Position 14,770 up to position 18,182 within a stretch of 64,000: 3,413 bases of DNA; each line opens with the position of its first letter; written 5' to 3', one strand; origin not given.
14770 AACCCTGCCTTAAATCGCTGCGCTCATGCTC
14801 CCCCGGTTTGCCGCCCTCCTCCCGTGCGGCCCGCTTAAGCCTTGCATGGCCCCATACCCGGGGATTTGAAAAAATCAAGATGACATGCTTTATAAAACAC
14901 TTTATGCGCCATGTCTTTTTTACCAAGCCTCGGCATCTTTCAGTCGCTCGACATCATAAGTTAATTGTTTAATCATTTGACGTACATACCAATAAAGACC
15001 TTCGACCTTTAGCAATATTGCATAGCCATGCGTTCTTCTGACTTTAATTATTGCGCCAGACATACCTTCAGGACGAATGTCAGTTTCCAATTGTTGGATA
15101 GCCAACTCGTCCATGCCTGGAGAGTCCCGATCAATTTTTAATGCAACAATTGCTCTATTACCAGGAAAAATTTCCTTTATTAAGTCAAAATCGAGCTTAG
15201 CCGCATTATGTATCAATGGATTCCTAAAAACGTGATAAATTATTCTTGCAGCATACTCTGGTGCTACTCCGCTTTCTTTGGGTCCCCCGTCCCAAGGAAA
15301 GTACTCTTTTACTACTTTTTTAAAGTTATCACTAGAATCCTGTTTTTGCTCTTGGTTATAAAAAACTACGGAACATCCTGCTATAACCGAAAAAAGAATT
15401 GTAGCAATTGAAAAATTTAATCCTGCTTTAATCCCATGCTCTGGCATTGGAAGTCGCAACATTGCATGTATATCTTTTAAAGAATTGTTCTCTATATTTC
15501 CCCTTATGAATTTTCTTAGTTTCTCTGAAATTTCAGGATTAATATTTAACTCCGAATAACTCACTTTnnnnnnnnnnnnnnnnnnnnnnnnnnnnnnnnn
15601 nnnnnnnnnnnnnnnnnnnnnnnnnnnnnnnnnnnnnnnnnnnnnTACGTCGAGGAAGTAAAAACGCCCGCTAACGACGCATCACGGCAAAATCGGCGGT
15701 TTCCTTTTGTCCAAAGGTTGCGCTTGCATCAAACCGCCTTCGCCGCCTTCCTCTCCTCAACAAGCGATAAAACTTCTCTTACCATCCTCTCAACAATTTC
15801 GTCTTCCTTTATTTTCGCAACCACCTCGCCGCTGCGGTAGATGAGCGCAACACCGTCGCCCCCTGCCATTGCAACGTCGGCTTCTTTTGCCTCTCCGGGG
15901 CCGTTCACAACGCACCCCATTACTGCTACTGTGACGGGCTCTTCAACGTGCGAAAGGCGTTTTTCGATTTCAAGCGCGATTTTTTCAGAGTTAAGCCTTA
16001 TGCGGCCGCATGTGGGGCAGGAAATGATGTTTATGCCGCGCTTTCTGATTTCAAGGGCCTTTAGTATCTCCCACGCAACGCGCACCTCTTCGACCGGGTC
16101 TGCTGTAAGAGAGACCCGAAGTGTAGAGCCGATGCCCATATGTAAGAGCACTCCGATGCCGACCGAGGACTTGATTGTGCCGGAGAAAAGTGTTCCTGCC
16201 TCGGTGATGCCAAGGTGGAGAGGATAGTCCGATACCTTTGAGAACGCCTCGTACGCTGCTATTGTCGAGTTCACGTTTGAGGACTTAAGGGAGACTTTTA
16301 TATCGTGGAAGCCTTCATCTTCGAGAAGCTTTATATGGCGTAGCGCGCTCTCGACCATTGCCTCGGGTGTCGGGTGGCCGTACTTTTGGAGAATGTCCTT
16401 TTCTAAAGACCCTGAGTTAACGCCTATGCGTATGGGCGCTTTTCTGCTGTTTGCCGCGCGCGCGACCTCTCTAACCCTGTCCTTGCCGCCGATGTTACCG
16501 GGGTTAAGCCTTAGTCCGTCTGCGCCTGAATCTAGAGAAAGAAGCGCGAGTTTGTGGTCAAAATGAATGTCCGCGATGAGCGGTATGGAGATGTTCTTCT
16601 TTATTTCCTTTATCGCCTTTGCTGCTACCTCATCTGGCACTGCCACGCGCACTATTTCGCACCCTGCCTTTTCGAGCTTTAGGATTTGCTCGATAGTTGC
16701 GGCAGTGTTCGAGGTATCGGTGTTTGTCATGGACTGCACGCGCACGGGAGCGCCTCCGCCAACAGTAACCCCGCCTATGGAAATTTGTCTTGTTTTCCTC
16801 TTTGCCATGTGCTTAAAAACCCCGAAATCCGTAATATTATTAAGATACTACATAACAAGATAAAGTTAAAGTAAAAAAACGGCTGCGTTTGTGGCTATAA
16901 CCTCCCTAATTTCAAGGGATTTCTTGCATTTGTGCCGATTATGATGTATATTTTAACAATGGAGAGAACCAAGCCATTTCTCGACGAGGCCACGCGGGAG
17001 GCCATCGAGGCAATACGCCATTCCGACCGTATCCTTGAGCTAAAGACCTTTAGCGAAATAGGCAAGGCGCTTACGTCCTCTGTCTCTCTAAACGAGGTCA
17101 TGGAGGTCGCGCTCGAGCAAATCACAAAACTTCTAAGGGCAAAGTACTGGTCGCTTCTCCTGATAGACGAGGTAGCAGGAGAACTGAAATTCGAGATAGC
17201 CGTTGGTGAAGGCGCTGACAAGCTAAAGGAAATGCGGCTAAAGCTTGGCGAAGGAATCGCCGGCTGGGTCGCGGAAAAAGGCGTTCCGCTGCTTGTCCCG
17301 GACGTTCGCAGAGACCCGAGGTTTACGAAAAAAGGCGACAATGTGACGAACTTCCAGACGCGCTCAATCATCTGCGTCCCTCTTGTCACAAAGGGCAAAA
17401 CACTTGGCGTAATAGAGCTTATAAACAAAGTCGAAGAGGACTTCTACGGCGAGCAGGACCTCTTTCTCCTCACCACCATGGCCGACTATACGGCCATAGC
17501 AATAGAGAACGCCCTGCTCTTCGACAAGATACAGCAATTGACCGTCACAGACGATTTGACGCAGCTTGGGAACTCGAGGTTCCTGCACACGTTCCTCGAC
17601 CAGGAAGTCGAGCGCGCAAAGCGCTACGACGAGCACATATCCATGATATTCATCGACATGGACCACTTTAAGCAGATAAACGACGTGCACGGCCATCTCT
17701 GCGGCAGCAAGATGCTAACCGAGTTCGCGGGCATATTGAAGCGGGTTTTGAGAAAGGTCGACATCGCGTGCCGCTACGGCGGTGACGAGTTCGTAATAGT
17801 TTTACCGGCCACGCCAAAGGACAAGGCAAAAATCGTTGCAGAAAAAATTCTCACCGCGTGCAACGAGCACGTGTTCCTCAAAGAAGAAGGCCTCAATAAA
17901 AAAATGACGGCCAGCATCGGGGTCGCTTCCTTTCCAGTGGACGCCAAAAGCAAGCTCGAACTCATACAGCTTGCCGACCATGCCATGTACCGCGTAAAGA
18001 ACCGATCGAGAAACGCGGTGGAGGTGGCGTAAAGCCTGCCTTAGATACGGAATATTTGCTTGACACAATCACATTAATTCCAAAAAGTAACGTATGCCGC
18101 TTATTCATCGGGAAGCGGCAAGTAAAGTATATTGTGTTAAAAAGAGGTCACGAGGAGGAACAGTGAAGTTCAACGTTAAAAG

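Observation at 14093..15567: Low-GC two-gene island of orphan ORFs embedded in the repeat mosaic between gdhA and ispG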

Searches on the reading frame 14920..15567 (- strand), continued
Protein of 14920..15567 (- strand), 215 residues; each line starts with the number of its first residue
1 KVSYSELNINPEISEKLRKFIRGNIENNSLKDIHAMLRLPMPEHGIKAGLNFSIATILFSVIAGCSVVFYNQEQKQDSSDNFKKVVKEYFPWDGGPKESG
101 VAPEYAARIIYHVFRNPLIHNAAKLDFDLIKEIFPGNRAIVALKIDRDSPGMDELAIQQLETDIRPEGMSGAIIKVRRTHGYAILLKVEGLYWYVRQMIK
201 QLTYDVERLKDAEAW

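Call 52: list_cluster_members(proteins=[P0154, P0155, P0003, P0001])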
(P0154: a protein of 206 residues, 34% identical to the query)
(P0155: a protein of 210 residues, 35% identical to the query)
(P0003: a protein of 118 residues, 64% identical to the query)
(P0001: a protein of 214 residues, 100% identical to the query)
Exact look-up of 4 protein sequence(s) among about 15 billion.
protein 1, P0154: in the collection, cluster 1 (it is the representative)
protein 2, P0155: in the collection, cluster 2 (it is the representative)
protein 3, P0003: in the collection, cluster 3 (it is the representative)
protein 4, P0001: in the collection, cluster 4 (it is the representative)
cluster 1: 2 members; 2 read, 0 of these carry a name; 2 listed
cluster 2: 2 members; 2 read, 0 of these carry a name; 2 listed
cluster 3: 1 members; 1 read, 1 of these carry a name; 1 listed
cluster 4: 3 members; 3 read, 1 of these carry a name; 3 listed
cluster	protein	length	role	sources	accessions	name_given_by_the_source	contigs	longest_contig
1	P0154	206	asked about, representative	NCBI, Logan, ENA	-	-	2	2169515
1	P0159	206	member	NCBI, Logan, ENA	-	-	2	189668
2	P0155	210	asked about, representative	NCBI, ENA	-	-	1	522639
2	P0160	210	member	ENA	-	-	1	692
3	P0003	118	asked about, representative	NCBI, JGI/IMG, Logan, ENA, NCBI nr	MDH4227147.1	MAG: hypothetical protein OEV59_05270 [Deltaproteobacteria bacterium] | hypothetical protein [Deltaproteobacteria bacterium]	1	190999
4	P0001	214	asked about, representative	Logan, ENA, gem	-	-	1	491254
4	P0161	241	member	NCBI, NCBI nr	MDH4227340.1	MAG: hypothetical protein OEV59_06260 [Deltaproteobacteria bacterium] | hypothetical protein [Deltaproteobacteria bacterium]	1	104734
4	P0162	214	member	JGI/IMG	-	-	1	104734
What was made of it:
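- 14920..15564 (-): ORF2, 214 aa, GTG start. Member of an unnamed ~210-aa family with an invariant RNPxxH motif; predicted HEPN-like RNase. NCBI calls it hypothetical protein OEV59_06260 (call 52).
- Both are in the same MAG as the window (locus tags OEV59_05270 and OEV59_06260; call 52).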

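Call 60: fold_search(model_id=the predicted structure, library=viral)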
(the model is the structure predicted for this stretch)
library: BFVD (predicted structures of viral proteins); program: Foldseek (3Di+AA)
matches with E <= 10: 179; with E <= 0.001: 0
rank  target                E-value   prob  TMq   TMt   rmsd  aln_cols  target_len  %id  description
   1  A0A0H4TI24            1.8e-03  1.00  0.46  0.56   6.6       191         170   13  (no name in the UniProt tables at hand)
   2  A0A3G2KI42            8.4e-02  0.77  0.42  0.40  12.8       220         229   13  Uncharacterized protein [Arthrobacter phage Nandita]
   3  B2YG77                5.3e-01  0.16  0.22  0.12   9.7       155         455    9  Uncharacterized protein [Musca hytrovirus(isolate Musca domestica/United States/Boucias/-)]
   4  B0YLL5                7.4e-01  0.07  0.16  0.09  17.6       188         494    8  Uncharacterized protein [Glossina hytrovirus (isolate Glossina pallidipes/Ethiopia/Seibersdorf/-)]
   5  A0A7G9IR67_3          7.9e-01  0.04  0.14  0.05  18.1       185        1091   10  Uncharacterized protein [Frankliniella occidentalis associated negev-like virus 2]
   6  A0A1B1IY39            8.3e-01  0.06  0.10  0.15  12.8        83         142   19  Uncharacterized protein [Phage MedPE-SWcel-C56]
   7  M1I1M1                9.8e-01  0.03  0.14  0.11  18.9       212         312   10  (no name in the UniProt tables at hand)
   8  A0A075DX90            1.0e+00  0.08  0.14  0.09  10.1        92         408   10  (no name in the UniProt tables at hand)
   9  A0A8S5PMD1            1.2e+00  0.04  0.16  0.17  18.2       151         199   12  Peptidase [Podoviridae sp. ctOAf25]
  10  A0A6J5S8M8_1          1.3e+00  0.03  0.17  0.05  21.4       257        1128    9  Large polyvalent protein-associated domain-containing protein [uncultured Caudovirales phage]
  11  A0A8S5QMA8            1.4e+00  0.13  0.13  0.33   8.8        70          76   10  Metallopeptidase domain protein [CrAss-like virus sp. ctYsL76]
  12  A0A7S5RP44            1.4e+00  0.08  0.19  0.14  13.4       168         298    7  (no name in the UniProt tables at hand)
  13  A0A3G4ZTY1            1.6e+00  0.06  0.18  0.14  11.2       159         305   12  SprT-like protein [Edafosvirus sp.]
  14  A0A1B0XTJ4            1.8e+00  0.02  0.16  0.13  17.6       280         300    8  (no name in the UniProt tables at hand)
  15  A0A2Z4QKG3            1.8e+00  0.01  0.13  0.11  20.1       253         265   12  RNA-dependent RNA polymerase [Sclerotinia sclerotiorum ourmia-like virus 1-A]
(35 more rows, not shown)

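Call 61: search_dna_similar(query=window:14920-15564:-, collection=plasmids, mode=protein, max_evalue=0.001, max_rows=25)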
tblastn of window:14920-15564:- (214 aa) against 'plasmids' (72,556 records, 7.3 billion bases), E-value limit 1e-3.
No match.

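Call 62: search_dna_similar(query=window:14920-15564:-, collection=phages, mode=protein, max_evalue=0.001, max_rows=25)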
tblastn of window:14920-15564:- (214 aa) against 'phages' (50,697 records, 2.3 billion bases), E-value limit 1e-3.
No match.
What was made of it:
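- No homologue was found on known plasmids or phages (calls 61, 62).
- Tried and rejected: tblastn of ORF2 against plasmid and phage collections found no match (calls 61, 62).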

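Call 63: find_encoding_contigs(protein=P0158, flank=6000, max_places=6)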
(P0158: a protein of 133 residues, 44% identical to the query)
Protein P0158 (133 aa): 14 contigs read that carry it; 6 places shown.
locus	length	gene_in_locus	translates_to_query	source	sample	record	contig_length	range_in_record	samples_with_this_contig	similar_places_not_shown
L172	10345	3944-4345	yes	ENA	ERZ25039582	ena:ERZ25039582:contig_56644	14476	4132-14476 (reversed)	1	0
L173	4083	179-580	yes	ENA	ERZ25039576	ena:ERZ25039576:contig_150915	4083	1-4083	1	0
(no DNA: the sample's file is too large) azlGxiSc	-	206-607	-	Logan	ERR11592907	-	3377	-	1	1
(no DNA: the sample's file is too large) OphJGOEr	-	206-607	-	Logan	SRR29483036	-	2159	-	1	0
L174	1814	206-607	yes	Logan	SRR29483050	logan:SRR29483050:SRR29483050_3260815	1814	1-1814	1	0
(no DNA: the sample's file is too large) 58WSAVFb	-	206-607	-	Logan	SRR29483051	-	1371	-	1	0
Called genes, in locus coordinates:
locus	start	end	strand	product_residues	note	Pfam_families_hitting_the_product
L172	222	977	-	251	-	PF13379:NMT1_2, PF09084:NMT1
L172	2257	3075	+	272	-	PF13189:Cytidylate_kin2, PF04972:BON (weak)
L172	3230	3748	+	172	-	PF00383:dCMP_cyt_deam_1, PF14437:MafB19-deam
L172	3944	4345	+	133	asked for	-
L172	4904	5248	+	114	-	-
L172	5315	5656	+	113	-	-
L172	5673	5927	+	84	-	-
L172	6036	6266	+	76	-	PF12728:HTH_17 (weak), PF13411:MerR_1 (weak)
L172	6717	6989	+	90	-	-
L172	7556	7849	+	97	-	PF01527:HTH_Tnp_1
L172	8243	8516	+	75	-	PF00665:rve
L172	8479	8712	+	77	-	PF13683:rve_3, PF13333:rve_2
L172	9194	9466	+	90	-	-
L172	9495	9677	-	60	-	-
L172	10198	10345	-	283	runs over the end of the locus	-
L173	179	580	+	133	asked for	-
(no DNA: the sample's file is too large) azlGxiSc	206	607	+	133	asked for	-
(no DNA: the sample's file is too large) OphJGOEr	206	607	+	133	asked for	-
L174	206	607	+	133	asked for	-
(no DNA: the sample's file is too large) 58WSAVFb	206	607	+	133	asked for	-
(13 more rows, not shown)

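Call 77: search_protein_families(library=padloc, proteins=[L011:8672-9946:+, L011:10548-11438:+, L011:11447-13942:+, L011:4332-7829:-, L011:1662-3926:-, L005:6841-7707:+, L008:7195-7605:+, L008:8777-9076:+, L011:8001-8657:+], max_evalue=0.001)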
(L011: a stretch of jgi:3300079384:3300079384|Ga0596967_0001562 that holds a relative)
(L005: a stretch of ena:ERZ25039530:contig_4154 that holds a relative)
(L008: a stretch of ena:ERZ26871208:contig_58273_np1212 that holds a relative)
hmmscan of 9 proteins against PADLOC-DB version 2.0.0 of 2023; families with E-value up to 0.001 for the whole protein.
L011:8672-9946:+ (424 aa): 1 family
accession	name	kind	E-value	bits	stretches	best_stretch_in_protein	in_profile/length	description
PDLC05036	PDC-S54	-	5.3e-127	422.7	1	17-423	5-407/410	-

L011:10548-11438:+ (296 aa): 0 families

L011:11447-13942:+ (831 aa): 7 families
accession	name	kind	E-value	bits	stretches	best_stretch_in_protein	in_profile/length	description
PDLC03920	MkoA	-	1.3e-36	124.4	2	556-814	789-1091/1112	-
PDLC03924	MkoC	-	6.3e-31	105.3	2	622-819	767-963/1136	-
PDLC03921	MkoA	-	5e-20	68.8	1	574-806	1314-1572/1607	-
PDLC02895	DpdJ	-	5.7e-09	31.4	1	723-822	373-476/2112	DpdJ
PDLC05009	PDC-S37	-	4.9e-07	25.9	0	558-593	938-973/1550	-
PDLC02194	Hhe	-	9e-05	17.8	0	555-597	1378-1420/1911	-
PDLC04140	mad8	-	0.00011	19.8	1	446-481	28-65/314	mads_8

L011:4332-7829:- (1165 aa): 49 families (the best 25 are shown)
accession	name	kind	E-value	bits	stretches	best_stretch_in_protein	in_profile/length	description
PDLC00659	HmaA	-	0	1506.8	1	11-1163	4-1171/1176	SNF2 helicase / DEAD-box helicase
PDLC02620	DrmD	-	1.3e-124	415.4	1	103-667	91-641/1060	DrmD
PDLC02500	BrxHI|BrxHII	-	8.7e-99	330.3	1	100-703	79-668/933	BrxHI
PDLC02621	DrmD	-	1.5e-98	329.3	1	131-655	140-679/1040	DrmD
PDLC02504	BrxHI|BrxHII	-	1.2e-92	309.4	1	26-1022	27-970/971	BrxHII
PDLC02572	DrmA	-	3.3e-71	238.5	1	131-657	137-678/1043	DrmA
PDLC02632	DrmD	-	7.9e-63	211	1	131-620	142-639/662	DrmD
PDLC02619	DrmD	-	2.1e-54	183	2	101-549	22-454/872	DrmD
PDLC02623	DrmD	-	6.5e-54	181.1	3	334-687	401-698/1040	DrmD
PDLC02634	DrmD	-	6.6e-54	181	1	110-653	90-633/900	DrmD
PDLC02633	DrmD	-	7e-49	164.5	1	125-609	140-631/839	DrmD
PDLC02624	DrmD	-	1.5e-43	147.3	1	149-662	1-531/652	DrmD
PDLC02840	DpdE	-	4.5e-43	145.7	2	102-296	150-321/1091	DpdE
PDLC02843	DpdE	-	1.4e-40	137.1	2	103-297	150-317/1091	DpdE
PDLC02853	DpdE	-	2.5e-36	123.1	1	101-649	87-645/985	DpdE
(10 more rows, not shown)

L011:1662-3926:- (754 aa): 5 families
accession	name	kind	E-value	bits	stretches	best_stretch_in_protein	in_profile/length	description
PDLC00660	HmaB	-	2.7e-186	619.3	1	57-741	258-957/967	DNA-adenine methylase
PDLC00661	HmaB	-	4e-183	608.8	1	46-734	251-956/973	DNA-adenine methylase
PDLC03233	MTase_II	-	4.1e-18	63.3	1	53-568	197-706/731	Type II methyltransferase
PDLC03352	MTase_II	-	1.5e-13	47.6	1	209-382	407-597/1023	Type II methyltransferase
PDLC02189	DUF1156_MTase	-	2.6e-09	33.8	1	219-537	444-708/944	-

L005:6841-7707:+ (288 aa): 0 families

L008:7195-7605:+ (136 aa): 0 families

L008:8777-9076:+ (99 aa): 0 families

L011:8001-8657:+ (218 aa): 0 families

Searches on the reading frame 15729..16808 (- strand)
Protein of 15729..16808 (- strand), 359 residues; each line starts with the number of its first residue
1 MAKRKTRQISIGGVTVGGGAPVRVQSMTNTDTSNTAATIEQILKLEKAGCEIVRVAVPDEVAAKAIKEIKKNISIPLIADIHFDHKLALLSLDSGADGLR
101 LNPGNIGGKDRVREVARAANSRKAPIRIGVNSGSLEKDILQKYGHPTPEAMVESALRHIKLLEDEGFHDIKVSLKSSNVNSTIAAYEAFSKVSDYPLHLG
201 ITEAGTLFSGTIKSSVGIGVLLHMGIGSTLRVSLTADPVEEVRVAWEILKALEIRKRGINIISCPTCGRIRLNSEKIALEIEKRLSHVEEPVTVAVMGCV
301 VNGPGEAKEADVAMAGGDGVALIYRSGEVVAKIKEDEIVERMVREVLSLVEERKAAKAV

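Call 47: find_related_loci(query=window:15729-16808:-, collection=genome_contigs, flank=8000)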
Query window:15729-16808:- (359 aa) in genome_contigs; peptide patterns used: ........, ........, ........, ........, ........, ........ (x = any residue, [..] = any of these).
600 stretches matched a pattern (row limit reached: there are more); 595 encode a relative of the query (tblastn E <= 1e-3); the best 80 are kept; 80 distinct loci.
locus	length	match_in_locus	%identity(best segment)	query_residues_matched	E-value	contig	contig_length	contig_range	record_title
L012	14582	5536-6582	65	1-349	2e-153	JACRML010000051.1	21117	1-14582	MAG: Deltaproteobacteria bacterium isolate NC_groundwater_1906_Pr3_S2p5_42_12 SR2-18-S2p5_coassembly_scaffold_189158, wh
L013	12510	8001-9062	61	1-354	2e-146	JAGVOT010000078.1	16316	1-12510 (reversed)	MAG: Nitrospirae bacterium isolate DeMMO3_8 c_000000045461, whole genome shotgun sequence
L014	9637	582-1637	62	1-352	4e-146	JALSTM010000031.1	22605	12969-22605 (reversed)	MAG: Desulfobacterales bacterium isolate 356-308_metabat2_scaf2bin.107 356-308_scaffold_1292_c1, whole genome shotgun se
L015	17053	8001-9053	59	4-352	3e-140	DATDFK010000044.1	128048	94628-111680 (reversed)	MAG TPA_asm: Pyrinomonadaceae bacterium isolate SMAG_U224 k141_889136, whole genome shotgun sequence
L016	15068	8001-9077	58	1-357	4e-140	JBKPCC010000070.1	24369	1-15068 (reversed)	MAG: Acidobacteriota bacterium isolate GB_EKS_MAG_00062 GB_EKS_000000240828, whole genome shotgun sequence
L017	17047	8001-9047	61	4-352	6e-140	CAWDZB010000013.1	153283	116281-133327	MAG: uncultured delta proteobacterium isolate MFD05684.bin.3.160 genome assembly, contig: contig_45000, whole genome sho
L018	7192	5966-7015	61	3-352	2e-139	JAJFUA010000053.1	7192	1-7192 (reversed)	MAG: Desulfobacteraceae bacterium isolate bin.361 k141_309237, whole genome shotgun sequence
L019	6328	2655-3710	60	1-352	2e-139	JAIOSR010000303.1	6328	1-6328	MAG: Desulfobacterales bacterium isolate SMBSF49 bin_33_k127_552468, whole genome shotgun sequence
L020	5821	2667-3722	59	3-355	3e-139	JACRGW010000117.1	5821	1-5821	MAG: Nitrospirae bacterium isolate NC_groundwater_1761_Pr3_B-0.1um_42_9 SR-2_scaffold_141_2319618, whole genome shotgun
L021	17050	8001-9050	59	3-352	2e-138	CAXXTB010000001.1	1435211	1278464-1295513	MAG: Geopsychrobacteraceae bacterium isolate a8776e3a-ffdb-4a38-b6f4-a0b8fc84521a genome assembly, contig: contig_1, who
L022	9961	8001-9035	59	5-349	1e-137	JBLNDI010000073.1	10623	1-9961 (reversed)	MAG: Bacillota bacterium isolate MAG103 PRJNA950955_bin12_renamed_72, whole genome shotgun sequence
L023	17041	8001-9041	59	6-350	3e-137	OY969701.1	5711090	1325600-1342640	MAG: Pyrinomonadaceae bacterium isolate MFD04212.bin.c.1 genome assembly, chromosome: 1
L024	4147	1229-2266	57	1-346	3e-140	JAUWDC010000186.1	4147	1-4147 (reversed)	MAG: Desulfobia sp. isolate CSMAG_2154 CSMAG_2154_k141_505250_length_4147_cov_8.0000, whole genome shotgun sequence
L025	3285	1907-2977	57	4-358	3e-141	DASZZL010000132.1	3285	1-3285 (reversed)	MAG TPA_asm: Pyrinomonadaceae bacterium isolate SMAG_U6235 k141_269215, whole genome shotgun sequence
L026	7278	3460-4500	59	3-349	2e-135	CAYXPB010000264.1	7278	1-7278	MAG TPA_asm: uncultured Acetivibrio sp. isolate binchicken_co39_530 genome assembly, contig: NODE_22717_length_7278_cov_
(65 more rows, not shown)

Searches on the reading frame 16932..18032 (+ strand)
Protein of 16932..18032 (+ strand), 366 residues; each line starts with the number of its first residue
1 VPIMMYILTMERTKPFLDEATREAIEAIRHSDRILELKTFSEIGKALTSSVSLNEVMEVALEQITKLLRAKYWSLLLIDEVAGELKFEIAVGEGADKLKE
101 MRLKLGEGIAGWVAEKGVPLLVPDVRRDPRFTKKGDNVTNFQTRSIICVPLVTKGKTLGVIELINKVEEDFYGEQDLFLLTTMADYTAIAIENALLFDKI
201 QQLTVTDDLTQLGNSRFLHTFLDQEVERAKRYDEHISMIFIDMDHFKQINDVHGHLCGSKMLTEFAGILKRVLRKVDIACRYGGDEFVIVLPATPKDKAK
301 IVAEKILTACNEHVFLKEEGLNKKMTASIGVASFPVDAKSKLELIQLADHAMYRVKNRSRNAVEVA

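Call 49: find_related_loci(query=window:16932-18032:+, collection=metagenome_contigs, flank=10000)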
Query window:16932-18032:+ (366 aa) in metagenome_contigs; peptide patterns used: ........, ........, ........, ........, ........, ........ (x = any residue, [..] = any of these).
447 stretches matched a pattern; 373 encode a relative of the query (tblastn E <= 1e-3); the best 80 are kept; 80 distinct loci.
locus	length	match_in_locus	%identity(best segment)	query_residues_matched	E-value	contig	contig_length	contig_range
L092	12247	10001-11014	59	29-366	4e-137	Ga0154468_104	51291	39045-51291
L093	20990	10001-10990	54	36-366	1e-120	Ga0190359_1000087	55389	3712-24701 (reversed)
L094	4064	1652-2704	32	25-364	1e-46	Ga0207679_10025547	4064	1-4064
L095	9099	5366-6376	32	33-363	3e-43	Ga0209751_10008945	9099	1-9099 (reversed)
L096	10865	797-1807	33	33-363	1e-42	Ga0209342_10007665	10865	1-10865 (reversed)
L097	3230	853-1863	32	33-363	1e-42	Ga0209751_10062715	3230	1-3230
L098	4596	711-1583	32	99-361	4e-41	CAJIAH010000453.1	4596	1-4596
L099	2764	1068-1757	36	130-364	7e-41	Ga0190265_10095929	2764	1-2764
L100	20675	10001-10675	35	138-365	2e-39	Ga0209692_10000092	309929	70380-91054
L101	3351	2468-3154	35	130-363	2e-39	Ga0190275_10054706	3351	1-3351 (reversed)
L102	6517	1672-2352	37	145-366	1e-38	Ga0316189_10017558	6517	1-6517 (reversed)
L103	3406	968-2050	30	33-361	1e-38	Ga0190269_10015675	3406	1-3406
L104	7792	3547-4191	37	145-366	4e-38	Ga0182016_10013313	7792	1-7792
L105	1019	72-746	34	138-363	2e-38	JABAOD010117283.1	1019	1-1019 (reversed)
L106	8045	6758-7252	42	198-363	4e-36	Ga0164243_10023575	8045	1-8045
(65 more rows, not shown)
